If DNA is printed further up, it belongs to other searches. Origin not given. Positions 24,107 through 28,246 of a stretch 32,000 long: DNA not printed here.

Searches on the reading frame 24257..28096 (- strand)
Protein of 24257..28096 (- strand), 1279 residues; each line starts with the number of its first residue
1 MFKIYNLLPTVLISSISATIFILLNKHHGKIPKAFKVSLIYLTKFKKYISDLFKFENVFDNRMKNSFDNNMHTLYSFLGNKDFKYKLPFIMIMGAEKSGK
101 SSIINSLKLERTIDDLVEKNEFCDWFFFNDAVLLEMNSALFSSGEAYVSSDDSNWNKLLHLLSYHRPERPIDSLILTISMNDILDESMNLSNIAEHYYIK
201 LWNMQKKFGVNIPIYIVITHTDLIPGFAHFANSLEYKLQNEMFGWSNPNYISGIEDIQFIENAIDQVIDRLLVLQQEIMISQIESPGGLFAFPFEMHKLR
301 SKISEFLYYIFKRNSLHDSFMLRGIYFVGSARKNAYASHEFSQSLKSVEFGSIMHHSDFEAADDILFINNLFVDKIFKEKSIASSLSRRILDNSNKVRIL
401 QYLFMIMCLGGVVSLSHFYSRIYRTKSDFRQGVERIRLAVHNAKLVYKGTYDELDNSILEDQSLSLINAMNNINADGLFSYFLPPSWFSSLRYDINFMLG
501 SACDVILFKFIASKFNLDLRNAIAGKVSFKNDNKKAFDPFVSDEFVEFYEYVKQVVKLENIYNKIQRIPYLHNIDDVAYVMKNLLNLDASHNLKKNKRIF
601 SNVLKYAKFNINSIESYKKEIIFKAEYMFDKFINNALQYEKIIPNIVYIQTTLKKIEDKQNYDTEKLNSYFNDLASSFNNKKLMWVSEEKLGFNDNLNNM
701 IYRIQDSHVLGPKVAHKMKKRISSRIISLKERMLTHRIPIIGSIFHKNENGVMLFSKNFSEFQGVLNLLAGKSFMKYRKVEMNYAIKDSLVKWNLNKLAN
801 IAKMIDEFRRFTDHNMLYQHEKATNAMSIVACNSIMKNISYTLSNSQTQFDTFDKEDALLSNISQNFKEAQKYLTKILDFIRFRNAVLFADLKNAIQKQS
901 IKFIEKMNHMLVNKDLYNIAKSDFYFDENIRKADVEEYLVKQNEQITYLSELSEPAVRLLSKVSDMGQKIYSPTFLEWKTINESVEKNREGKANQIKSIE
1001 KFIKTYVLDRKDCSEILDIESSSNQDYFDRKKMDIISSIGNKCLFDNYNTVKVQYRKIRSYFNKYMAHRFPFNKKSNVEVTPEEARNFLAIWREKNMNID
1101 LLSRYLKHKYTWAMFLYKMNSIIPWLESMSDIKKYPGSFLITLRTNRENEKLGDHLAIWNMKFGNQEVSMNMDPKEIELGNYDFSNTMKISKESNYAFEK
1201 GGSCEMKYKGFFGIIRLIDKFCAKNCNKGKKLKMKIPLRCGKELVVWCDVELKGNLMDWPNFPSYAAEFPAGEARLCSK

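Call 7: search_protein_families(library=pfam, proteins=[window:24257-28096:-], max_evalue=0.01)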
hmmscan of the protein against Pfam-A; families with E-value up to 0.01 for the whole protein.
window:24257-28096:- (1279 aa): 1 family
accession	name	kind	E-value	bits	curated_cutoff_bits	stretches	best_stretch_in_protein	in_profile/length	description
PF14331.11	IcmF-related_N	-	1.5e-44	152.7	25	1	150-389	3-244/259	IcmF-related N-terminal domain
